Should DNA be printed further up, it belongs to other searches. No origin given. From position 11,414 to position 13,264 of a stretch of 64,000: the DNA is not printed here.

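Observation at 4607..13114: Gtr-like surface glycosylation module encoded directly downstream of a giant Pro/Thr-linker surface protein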

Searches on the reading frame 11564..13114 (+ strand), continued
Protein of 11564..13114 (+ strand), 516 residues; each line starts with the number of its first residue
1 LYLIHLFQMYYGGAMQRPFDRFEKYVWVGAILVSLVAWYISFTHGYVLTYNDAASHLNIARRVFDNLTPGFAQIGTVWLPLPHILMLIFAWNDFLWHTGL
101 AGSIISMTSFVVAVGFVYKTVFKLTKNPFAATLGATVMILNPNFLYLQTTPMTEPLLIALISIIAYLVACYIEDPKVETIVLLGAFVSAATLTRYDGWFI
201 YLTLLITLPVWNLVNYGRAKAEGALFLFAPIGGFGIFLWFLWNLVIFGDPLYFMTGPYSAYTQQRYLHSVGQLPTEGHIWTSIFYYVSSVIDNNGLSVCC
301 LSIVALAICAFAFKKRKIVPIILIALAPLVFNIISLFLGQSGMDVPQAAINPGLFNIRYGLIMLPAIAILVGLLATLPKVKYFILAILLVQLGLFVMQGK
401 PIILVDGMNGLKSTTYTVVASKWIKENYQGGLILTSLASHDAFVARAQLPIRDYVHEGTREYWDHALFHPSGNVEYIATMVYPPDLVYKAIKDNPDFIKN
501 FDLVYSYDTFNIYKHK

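Call 72: find_homologous_proteins(query=L077:9986-12574:+, max_evalue=1e-10)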
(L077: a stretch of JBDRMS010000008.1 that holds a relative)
Query L077:9986-12574:+ (863 aa): 1819 proteins with E <= 1e-10 among 8000 candidates; the best 120 are listed.
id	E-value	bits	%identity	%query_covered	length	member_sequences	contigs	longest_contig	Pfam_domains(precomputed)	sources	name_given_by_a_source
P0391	0.0e+0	1978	100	100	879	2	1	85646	PF00150.25,PF26410.1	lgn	-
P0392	0.0e+0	1629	82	98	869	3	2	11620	PF00150.25,PF26410.1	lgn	-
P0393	0.0e+0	1523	76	99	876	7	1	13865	PF00150.25,PF26410.1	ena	-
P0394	0.0e+0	1289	64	98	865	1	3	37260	PF00150.25,PF26410.1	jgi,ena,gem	jgi:hypothetical protein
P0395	0.0e+0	1190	60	98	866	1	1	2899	PF00150.25,PF26410.1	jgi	jgi:hypothetical protein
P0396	0.0e+0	1070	59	89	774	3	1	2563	PF00150.25,PF26410.1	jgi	-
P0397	2.3e-263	895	48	98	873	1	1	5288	PF00150.25,PF26410.1,PF13231.13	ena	-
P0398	6.4e-220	751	45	93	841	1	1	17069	PF26410.1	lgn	-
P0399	4.3e-214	732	42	98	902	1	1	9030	PF00150.25,PF26410.1,PF13231.13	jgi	-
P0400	1.7e-204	700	40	98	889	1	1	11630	PF00150.25,PF26410.1,PF13231.13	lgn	-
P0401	2.1e-203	696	40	97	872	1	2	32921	PF00150.25,PF26410.1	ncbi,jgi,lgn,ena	-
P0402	2.8e-203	696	42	98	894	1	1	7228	PF00150.25,PF26410.1,PF13231.13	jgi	-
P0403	6.6e-203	695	39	98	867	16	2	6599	PF26410.1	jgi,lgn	jgi:hypothetical protein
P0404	9.6e-203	694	41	97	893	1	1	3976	PF00150.25,PF26410.1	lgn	-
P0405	1.2e-201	690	41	98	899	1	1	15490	PF00150.25,PF26410.1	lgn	-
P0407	2.5e-197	676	39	98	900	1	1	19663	PF00150.25,PF26410.1,PF13231.13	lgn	-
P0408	4.0e-197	675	40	97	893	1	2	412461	PF00150.25,PF26410.1,PF13231.13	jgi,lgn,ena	-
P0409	2.0e-196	673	40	98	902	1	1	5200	PF00150.25,PF26410.1,PF13231.13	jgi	jgi:hypothetical protein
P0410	2.6e-195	669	40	98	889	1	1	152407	PF00150.25,PF26410.1,PF13231.13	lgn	-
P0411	1.8e-193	663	38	98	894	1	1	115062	PF00150.25,PF26410.1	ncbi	-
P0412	4.0e-193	662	39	97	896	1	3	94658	PF00150.25,PF26410.1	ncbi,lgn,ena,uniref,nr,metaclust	ncbi:hypothetical protein A3D77_04545 [Candidatus Gottesmanbacteria bacterium RIFCSPHIGHO2_02_FULL_3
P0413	3.3e-192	659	38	98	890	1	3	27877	PF00150.25,PF26410.1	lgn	-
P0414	7.7e-192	658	39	98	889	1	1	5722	PF00150.25,PF26410.1,PF13231.13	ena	-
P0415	7.4e-189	648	38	95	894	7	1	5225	PF00150.25,PF26410.1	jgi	-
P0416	1.6e-187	644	39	98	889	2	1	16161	PF00150.25,PF26410.1,PF13231.13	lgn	-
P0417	1.5e-186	640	41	98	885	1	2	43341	PF00150.25,PF26410.1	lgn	-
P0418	3.7e-183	629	38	98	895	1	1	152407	PF00150.25,PF26410.1,PF13231.13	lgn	-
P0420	2.5e-177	610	38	97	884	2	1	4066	PF00150.25,PF26410.1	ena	-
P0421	1.2e-166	575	37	96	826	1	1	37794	PF00150.25,PF26410.1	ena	-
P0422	1.9e-162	561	35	98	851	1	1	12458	PF00150.25,PF26410.1,PF13231.13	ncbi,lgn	-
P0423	6.6e-161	556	37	97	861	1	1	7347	PF00150.25,PF26410.1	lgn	-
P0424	8.8e-156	539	35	96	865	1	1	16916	PF00150.25,PF26410.1,PF13231.13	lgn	-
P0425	5.5e-155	536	36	96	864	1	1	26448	PF00150.25,PF26410.1,PF13231.13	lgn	-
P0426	3.0e-151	524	35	94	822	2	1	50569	PF00150.25,PF26410.1,PF02836.24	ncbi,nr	ncbi:cellulase family glycosylhydrolase [Candidatus Roizmanbacteria bacterium]|nr:cellulase family g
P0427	5.5e-143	496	35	92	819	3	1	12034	PF00150.25,PF26410.1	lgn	-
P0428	1.3e-140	488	34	94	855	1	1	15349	PF00150.25,PF26410.1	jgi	-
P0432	3.5e-112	394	31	96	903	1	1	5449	PF00150.25,PF26410.1,PF13231.13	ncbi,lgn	ncbi:MAG: cellulase family glycosylhydrolase [Candidatus Dormibacteria bacterium]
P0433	7.4e-111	390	32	96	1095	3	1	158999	PF00150.25,PF13641.13,PF26410.1,PF00535.33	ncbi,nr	ncbi:MAG: glycosyltransferase [Candidatus Dormibacteraeota bacterium]|nr:glycosyltransferase [Candid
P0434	2.4e-109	385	31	95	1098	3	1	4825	PF00150.25,PF10111.15,PF13641.13,PF26410.1,PF00535.33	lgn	-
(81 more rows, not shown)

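Call 73: search_protein_families(library=pfam, proteins=[P0433, P0391, P0432], max_evalue=0.001)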
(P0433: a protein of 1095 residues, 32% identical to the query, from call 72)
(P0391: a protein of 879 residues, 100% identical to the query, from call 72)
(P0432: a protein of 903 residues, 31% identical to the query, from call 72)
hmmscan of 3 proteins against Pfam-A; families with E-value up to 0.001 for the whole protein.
P0433 (1095 aa): 3 families
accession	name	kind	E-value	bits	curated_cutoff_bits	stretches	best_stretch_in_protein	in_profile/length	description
PF00535.33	Glycos_transf_2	-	1.2e-26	94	23.3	1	19-180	1-166/168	Glycosyl transferase family 2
PF00150.24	Cellulase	-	3.4e-09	37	23.5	1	807-1064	28-269/272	Cellulase (glycosyl hydrolase family 5)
PF13641.12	Glyco_tranf_2_3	-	4.7e-07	30.5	27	1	16-145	1-133/230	Glycosyltransferase like family 2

P0391 (879 aa): 1 family
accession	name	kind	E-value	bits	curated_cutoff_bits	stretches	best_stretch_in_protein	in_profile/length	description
PF00150.24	Cellulase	-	1.1e-13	51.7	23.5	1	537-834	4-268/272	Cellulase (glycosyl hydrolase family 5)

P0432 (903 aa): 2 families
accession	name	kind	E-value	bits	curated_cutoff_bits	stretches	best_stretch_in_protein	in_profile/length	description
PF00150.24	Cellulase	-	9.4e-10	38.9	23.5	1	594-863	17-270/272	Cellulase (glycosyl hydrolase family 5)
PF13231.12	PMT_2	-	1.7e-05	25.6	26.1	1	108-241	20-151/160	Dolichyl-phosphate-mannose-protein mannosyltransferase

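Call 74: find_encoding_contigs(protein=P0433, flank=8000, max_places=2)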
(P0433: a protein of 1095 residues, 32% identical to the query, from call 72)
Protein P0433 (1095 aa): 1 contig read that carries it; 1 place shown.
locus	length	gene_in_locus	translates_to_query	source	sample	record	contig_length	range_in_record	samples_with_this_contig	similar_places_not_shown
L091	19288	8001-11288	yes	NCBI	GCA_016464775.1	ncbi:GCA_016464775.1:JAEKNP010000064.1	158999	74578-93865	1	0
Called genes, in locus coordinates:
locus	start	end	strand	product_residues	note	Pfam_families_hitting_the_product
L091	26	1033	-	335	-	PF00174:Oxidored_molyb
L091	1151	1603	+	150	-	PF07811:TadE (weak)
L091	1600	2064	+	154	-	-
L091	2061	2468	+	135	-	-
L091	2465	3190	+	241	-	-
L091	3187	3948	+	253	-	-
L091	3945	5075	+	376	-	PF00437:T2SSE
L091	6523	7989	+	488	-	PF13506:Glyco_transf_21 (weak), PF00535:Glycos_transf_2, PF13641:Glyco_tranf_2_3, PF13632:Glyco_trans_2_3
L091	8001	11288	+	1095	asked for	PF00535:Glycos_transf_2, PF13641:Glyco_tranf_2_3 (weak), PF00150:Cellulase, PF26410:GH5_mannosidase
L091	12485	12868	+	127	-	PF08305:NPCBM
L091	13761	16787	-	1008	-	PF02463:SMC_N (faint), PF13304:AAA_21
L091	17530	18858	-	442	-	-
